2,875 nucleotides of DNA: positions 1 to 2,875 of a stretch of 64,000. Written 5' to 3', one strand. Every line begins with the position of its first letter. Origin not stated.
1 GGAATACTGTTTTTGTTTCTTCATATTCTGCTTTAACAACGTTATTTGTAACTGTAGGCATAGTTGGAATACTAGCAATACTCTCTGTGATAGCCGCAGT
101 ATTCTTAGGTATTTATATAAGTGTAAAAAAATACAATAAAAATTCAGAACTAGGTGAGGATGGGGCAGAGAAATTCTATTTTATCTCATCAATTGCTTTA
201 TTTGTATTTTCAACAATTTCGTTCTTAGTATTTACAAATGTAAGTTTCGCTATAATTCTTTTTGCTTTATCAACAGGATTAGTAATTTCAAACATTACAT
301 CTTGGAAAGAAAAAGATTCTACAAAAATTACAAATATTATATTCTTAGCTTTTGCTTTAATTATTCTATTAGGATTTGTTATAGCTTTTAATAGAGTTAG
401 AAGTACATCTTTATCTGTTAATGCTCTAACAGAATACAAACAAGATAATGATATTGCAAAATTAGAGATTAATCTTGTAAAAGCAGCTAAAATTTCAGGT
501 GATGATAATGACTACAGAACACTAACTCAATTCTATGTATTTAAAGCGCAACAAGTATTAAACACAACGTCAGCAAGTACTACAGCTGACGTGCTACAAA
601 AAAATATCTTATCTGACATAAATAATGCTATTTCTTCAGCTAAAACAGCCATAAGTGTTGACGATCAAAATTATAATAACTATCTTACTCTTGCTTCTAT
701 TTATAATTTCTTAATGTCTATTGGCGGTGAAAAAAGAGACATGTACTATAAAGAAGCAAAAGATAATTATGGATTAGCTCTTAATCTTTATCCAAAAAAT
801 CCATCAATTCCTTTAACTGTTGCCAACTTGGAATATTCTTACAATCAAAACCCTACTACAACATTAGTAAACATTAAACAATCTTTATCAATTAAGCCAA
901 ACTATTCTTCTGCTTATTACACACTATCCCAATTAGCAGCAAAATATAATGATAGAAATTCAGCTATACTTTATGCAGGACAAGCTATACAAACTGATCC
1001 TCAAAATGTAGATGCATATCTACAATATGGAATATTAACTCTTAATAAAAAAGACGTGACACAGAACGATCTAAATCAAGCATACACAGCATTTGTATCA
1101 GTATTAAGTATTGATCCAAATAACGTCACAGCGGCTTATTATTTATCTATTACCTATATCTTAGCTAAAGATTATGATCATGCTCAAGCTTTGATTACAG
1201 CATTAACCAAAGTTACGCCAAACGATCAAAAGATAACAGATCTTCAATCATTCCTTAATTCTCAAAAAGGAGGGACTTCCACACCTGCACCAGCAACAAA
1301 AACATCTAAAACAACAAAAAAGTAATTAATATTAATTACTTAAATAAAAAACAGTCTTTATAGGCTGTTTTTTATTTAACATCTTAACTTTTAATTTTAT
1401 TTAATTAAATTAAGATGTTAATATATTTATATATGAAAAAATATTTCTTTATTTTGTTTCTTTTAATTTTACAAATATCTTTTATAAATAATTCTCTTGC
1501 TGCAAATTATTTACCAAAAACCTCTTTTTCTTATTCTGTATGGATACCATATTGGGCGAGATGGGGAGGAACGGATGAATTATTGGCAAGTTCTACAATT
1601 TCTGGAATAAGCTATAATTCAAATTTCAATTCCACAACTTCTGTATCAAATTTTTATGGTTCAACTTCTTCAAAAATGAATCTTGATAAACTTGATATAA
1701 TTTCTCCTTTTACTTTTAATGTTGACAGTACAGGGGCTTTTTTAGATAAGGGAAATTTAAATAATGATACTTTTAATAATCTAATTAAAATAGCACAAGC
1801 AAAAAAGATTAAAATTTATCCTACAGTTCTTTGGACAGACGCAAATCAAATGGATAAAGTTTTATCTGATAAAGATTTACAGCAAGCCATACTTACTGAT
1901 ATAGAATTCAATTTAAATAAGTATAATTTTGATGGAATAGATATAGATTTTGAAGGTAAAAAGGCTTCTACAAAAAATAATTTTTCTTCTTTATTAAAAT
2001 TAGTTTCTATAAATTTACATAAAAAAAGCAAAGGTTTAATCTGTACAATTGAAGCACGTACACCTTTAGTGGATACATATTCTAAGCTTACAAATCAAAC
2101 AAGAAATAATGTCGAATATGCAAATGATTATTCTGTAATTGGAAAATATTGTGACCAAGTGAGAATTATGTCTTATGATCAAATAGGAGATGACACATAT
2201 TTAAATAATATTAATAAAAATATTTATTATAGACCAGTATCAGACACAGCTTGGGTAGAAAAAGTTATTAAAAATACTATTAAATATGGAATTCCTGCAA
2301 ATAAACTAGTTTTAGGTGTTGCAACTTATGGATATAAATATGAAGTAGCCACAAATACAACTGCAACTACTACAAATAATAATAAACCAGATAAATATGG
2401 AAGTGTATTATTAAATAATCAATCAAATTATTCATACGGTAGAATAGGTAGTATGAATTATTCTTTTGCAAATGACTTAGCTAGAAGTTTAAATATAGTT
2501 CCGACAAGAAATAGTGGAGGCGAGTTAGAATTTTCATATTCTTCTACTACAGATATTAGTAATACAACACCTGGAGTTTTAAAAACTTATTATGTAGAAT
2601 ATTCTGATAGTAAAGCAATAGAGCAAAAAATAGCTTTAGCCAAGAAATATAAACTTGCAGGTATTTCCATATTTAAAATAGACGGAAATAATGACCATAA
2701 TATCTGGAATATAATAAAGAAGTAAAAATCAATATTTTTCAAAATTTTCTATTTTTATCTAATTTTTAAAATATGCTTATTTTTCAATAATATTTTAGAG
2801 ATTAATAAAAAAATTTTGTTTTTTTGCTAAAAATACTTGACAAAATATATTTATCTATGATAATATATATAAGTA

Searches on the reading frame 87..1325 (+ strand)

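Call 10: search_protein_families(library=pfam, proteins=[window:87-1325:+])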
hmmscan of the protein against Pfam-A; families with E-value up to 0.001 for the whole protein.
window:87-1325:+ (412 aa): 6 families
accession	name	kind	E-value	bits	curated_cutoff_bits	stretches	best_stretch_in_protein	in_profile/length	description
PF14559.12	TPR_19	-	8.2e-16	58.5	25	1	326-387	4-65/68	Tetratricopeptide repeat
PF13431.12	TPR_17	-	1.4e-09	37.9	24.4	0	299-323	4-28/34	Tetratricopeptide repeat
PF07719.23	TPR_2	-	2.4e-09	37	27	0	276-307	3-34/34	Tetratricopeptide repeat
PF23914.1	TPR_CcmH_CycH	-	1.2e-08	35.4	42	1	263-381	39-155/158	Cytochrome c-type biogenesis protein H TPR domain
PF13428.12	TPR_14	-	2.2e-05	25.1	23.5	0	276-316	3-43/44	Tetratricopeptide repeat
PF13181.12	TPR_8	-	0.00093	19.6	25.7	0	275-307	2-34/34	Tetratricopeptide repeat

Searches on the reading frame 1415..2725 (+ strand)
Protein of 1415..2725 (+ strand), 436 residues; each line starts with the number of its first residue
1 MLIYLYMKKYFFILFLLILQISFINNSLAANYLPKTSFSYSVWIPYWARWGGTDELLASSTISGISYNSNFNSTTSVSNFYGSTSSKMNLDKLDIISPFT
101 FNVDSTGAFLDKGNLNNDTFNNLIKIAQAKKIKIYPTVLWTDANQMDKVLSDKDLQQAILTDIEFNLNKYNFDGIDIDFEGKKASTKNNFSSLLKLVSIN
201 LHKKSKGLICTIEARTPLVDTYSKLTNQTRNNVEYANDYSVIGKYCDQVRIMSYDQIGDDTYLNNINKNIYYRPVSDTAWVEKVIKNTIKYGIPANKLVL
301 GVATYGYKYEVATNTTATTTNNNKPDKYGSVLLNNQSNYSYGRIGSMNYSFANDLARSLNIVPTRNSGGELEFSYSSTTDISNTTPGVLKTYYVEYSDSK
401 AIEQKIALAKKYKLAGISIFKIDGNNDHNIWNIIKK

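Call 10: search_protein_families(library=pfam, proteins=[window:1415-2725:+])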
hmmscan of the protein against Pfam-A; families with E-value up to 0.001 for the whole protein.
window:1415-2725:+ (436 aa): 2 families
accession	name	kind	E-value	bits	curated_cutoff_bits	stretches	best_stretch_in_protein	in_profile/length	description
PF00704.34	Glyco_hydro_18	-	1.1e-24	88.2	29.6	1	76-423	35-315/317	Glycosyl hydrolases family 18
PF23916.1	TIM-barrel_EndoS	-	0.00017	21.8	27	1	153-268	83-190/238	Endo-beta-N-acetylglucosaminidase EndoS TIM-barrel domain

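Call 45: find_homologous_proteins(query=window:1415-2725:+, max_evalue=1e-60)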
Query window:1415-2725:+ (436 aa): 363 proteins with E <= 1e-60 among 7660 candidates; the best 120 are listed.
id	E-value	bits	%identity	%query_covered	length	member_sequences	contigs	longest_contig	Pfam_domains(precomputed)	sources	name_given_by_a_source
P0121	3.2e-279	944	100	99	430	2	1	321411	PF00704.35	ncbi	ncbi:MAG: glycosyl hydrolase family 18 protein [Candidatus Nomurabacteria bacterium]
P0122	1.0e-219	748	77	100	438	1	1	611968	PF00704.35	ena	-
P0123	1.7e-214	731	75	100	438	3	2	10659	PF00704.35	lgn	-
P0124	9.3e-214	728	77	99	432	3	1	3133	PF00704.35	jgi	jgi:spore germination protein YaaH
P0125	7.2e-200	682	69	100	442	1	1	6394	PF00704.35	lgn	-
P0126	1.3e-199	682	70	99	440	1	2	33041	PF00704.35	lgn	-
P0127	1.0e-196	672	71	93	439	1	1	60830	PF00704.35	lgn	-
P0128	3.1e-196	670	69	95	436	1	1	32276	PF00704.35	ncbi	-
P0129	6.2e-196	670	72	93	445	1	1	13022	PF00704.35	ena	-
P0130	8.0e-196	669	68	98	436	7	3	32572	PF23916.2,PF00704.35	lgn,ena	-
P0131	3.6e-195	667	67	100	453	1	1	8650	PF00704.35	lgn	-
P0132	1.6e-194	665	70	98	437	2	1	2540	PF00704.35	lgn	-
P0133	5.7e-194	663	70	99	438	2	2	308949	PF00704.35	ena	-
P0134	8.1e-194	663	71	95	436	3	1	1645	PF00704.35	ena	-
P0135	4.5e-193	660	69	98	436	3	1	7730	PF00704.35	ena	-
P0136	4.3e-190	650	68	97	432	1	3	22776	PF00704.35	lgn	-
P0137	3.4e-185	634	70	93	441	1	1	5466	PF00704.35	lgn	-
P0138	1.6e-182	625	68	94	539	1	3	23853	PF23916.2,PF00704.35,PF01471.24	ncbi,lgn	-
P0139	5.4e-173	594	62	99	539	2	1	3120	PF00704.35,PF01471.24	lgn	-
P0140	2.0e-171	589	61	100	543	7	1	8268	PF23916.2,PF00704.35,PF01471.24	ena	-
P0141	1.8e-98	348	46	92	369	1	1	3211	PF00704.35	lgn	-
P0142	1.6e-97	345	43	100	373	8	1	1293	PF00704.35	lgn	-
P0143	3.0e-97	344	48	91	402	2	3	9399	PF00704.35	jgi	jgi:spore germination protein YaaH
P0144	7.8e-97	343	46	92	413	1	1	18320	PF00704.35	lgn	-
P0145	9.2e-97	343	45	92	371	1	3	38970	PF23916.2,PF00704.35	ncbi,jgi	ncbi:MAG: hypothetical protein RLZZ308_421 [Candidatus Parcubacteria bacterium]|jgi:spore germinatio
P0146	2.5e-96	341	44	92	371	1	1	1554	PF00704.35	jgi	jgi:spore germination protein YaaH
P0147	3.4e-96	341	44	92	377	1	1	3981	PF00704.35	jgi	jgi:spore germination protein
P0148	3.8e-96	341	44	98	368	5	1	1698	PF00704.35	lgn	-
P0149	1.5e-95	339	44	97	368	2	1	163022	PF00704.35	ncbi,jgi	ncbi:MAG: hypothetical protein RI935_46 [Candidatus Parcubacteria bacterium]|jgi:spore germination p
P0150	1.6e-95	339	45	90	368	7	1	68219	PF00704.35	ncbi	-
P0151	3.0e-94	335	43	97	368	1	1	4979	PF00704.35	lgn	-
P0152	4.5e-94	334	45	92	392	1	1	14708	PF00704.35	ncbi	-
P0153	8.1e-94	333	44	92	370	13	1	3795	PF00704.35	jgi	jgi:spore germination protein YaaH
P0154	6.8e-93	330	45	92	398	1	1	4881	PF00704.35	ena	-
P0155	7.2e-93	330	46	92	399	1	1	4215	PF00704.35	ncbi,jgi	jgi:spore germination protein YaaH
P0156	3.6e-92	328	45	92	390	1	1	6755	PF00704.35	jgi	jgi:spore germination protein YaaH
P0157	1.3e-91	326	44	97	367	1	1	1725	PF00704.35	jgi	jgi:spore germination protein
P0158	1.9e-91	325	45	92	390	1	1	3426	PF00704.35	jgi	jgi:spore germination protein YaaH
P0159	4.4e-89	318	41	97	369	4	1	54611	PF00704.35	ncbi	-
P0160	6.1e-88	314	43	98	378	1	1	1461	PF00704.35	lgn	-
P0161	7.3e-88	314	43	97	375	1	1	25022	PF00704.35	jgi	jgi:spore germination protein YaaH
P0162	6.1e-86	307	41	98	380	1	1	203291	PF00704.35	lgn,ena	-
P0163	1.4e-85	306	42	97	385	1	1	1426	PF00704.35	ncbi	-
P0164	2.0e-85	306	44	92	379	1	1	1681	PF00704.35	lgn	-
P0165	4.2e-85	304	41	98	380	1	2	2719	PF00704.35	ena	-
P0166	4.3e-85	304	42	100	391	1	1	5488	PF00704.35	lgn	-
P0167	4.4e-85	304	41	98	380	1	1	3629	PF00704.35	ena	-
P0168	6.5e-85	304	43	91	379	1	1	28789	PF00704.35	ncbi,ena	-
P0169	1.0e-84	303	42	98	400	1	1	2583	PF00704.35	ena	-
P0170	1.0e-84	303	43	91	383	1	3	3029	PF00704.35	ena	-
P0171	2.0e-84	302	42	97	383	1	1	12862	PF00704.35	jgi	jgi:spore germination protein YaaH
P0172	4.1e-84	301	41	99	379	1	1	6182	PF03644.20,PF00704.35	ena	-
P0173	6.2e-84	301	41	98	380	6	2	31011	PF03644.20,PF00704.35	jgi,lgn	jgi:spore germination protein YaaH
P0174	1.1e-83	300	38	97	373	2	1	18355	PF00704.35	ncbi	-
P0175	1.3e-83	300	41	98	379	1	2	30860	PF03644.20,PF00704.35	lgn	-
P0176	1.6e-83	299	41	94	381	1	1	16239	PF00704.35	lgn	-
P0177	1.9e-83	299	41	98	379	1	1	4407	PF00704.35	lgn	-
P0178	2.3e-83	299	42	92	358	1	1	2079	PF00704.35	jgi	jgi:spore germination protein YaaH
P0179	2.4e-83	299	43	92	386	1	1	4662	PF00704.35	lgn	-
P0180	4.0e-83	298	42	94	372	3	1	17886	PF00704.35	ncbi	-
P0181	4.0e-83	298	42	96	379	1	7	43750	PF03644.20,PF00704.35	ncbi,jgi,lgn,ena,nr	ncbi:TPA: hypothetical protein DEP94_00110 [Candidatus Nomurabacteria bacterium]|nr:hypothetical pro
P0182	4.0e-83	298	39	98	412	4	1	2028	PF00704.35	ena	-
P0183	4.2e-83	298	42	92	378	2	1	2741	PF00704.35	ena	-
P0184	5.0e-83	298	44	92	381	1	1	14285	PF00704.35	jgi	jgi:spore germination protein YaaH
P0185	5.3e-83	298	41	97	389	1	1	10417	PF00704.35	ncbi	-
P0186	5.7e-83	297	41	96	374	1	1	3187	PF00704.35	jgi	jgi:spore germination protein YaaH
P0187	6.0e-83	297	39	98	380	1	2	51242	PF00704.35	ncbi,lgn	-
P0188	6.3e-83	297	41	96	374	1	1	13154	PF00704.35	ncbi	-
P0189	6.4e-83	297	41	96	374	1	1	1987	PF00704.35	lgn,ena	-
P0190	8.5e-83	297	41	96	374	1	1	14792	PF00704.35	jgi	jgi:spore germination protein YaaH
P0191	8.8e-83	297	40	99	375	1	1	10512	PF00704.35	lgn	-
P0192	9.1e-83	297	41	96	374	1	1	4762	PF00704.35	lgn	-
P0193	9.2e-83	297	42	98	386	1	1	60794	PF00704.35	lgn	-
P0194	1.1e-82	297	41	96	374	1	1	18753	PF00704.35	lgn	-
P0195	1.1e-82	297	41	100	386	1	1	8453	PF00704.35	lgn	-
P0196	1.1e-82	296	41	96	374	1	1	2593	PF00704.35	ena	-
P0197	1.2e-82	296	42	96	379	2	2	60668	PF00704.35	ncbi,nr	ncbi:hypothetical protein K9M47_01755 [Candidatus Gracilibacteria bacterium]|nr:hypothetical protein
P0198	1.4e-82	296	40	98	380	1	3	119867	PF03644.20,PF00704.35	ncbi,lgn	-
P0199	1.4e-82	296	41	99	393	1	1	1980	PF00704.35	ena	-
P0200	1.6e-82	296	41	98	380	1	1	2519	PF00704.35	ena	-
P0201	1.6e-82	296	41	98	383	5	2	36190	PF23916.2,PF00704.35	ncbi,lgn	-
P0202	1.7e-82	296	43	99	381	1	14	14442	PF00704.35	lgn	-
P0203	1.8e-82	296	42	98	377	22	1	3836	PF00704.35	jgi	jgi:spore germination protein YaaH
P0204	1.8e-82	296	43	98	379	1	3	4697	PF00704.35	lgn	-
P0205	2.8e-82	295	43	91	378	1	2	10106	PF00704.35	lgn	-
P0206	2.9e-82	295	42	91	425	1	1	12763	PF00704.35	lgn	-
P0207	3.2e-82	295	42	97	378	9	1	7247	PF00704.35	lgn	-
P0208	3.5e-82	295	42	92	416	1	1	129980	PF00704.35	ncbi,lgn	-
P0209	4.7e-82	294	41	96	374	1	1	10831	PF00704.35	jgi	jgi:spore germination protein YaaH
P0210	6.7e-82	294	41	92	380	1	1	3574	PF23916.2,PF00704.35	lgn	-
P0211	6.8e-82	294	41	99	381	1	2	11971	PF00704.35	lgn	-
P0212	8.0e-82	294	42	92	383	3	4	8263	PF00704.35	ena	-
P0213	9.3e-82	293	43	92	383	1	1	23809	PF00704.35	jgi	jgi:spore germination protein YaaH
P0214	9.9e-82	293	41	92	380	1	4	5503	PF23916.2,PF00704.35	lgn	-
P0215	1.0e-81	293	41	97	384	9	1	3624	PF00704.35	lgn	-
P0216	1.0e-81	293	41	98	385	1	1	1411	PF00704.35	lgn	-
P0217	1.1e-81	293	42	91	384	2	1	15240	PF00704.35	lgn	-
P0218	1.3e-81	293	40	98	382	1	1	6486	PF00704.35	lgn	-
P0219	1.6e-81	293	41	92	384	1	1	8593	PF03644.20,PF00704.35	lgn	-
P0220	1.7e-81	293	42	98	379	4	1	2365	PF03644.20,PF00704.35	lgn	-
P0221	1.8e-81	293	41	97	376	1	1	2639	PF00704.35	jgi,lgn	jgi:spore germination protein YaaH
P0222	1.9e-81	292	41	96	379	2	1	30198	PF03644.20,PF00704.35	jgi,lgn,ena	-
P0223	2.6e-81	292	42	90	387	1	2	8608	PF00704.35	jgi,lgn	jgi:spore germination protein YaaH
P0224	2.8e-81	292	41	98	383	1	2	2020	PF00704.35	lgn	-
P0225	3.4e-81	292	41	98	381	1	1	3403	PF00704.35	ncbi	-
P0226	3.6e-81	291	41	94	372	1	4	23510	PF00704.35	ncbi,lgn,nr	ncbi:MAG: hypothetical protein QG653_478 [Patescibacteria group bacterium]|nr:hypothetical protein [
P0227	3.7e-81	291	41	92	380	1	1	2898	PF23916.2,PF00704.35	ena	-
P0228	5.0e-81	291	41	99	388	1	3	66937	PF00704.35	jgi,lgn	jgi:spore germination protein YaaH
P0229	6.0e-81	291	40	99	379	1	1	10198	PF00704.35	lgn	-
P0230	6.0e-81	291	40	98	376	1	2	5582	PF00704.35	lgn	-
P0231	6.3e-81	291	41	98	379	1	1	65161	PF00704.35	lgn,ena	-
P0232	8.7e-81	290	41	91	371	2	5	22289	PF00704.35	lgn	-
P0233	8.8e-81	290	41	98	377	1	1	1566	PF00704.35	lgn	-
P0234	8.9e-81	290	42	97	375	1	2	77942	PF03644.20,PF00704.35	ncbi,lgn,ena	-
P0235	9.2e-81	290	42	99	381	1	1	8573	PF00704.35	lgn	-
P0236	9.9e-81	290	41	98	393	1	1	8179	PF03644.20,PF00704.35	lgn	-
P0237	1.1e-80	290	39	98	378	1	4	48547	PF00704.35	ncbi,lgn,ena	-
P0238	1.3e-80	290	41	97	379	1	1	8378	PF00704.35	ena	-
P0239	1.4e-80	290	41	98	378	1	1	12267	PF00704.35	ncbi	-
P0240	1.8e-80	289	39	98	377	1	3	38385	PF00704.35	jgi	jgi:spore germination protein YaaH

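Call 46: find_encoding_contigs(protein=P0124, flank=3000, max_places=4)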
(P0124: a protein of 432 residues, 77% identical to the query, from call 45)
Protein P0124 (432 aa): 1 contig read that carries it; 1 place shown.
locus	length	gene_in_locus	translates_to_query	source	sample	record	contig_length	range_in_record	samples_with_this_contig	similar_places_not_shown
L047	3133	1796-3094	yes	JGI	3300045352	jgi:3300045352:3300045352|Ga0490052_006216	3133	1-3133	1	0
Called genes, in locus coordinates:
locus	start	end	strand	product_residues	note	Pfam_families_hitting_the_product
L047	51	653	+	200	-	PF13428:TPR_14 (faint), PF21033:RMD1-3 (faint), PF07719:TPR_2 (faint), PF13181:TPR_8 (faint), PF13414:TPR_11 (faint), PF13431:TPR_17 (faint), PF23914:TPR_CcmH_CycH, PF14559:TPR_19 (weak)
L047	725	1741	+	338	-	PF00579:tRNA-synt_1b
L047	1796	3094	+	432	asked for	PF00704:Glyco_hydro_18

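Call 47: find_encoding_contigs(protein=P0122, flank=3000, max_places=3)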
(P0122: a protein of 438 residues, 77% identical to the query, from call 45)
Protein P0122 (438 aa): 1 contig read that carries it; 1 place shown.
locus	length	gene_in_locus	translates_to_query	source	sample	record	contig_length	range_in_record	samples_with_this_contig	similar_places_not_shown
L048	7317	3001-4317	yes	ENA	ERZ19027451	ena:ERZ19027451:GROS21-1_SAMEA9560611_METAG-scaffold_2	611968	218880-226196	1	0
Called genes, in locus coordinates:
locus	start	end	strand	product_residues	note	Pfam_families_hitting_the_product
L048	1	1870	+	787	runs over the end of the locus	PF07719:TPR_2 (faint), PF23914:TPR_CcmH_CycH, PF14559:TPR_19 (weak)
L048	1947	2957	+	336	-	PF00579:tRNA-synt_1b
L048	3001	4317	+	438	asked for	PF00704:Glyco_hydro_18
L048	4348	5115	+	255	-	PF02616:SMC_ScpA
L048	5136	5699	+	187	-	PF04079:SMC_ScpB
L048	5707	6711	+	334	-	PF00768:Peptidase_S11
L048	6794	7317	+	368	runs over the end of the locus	PF00953:Glycos_transf_4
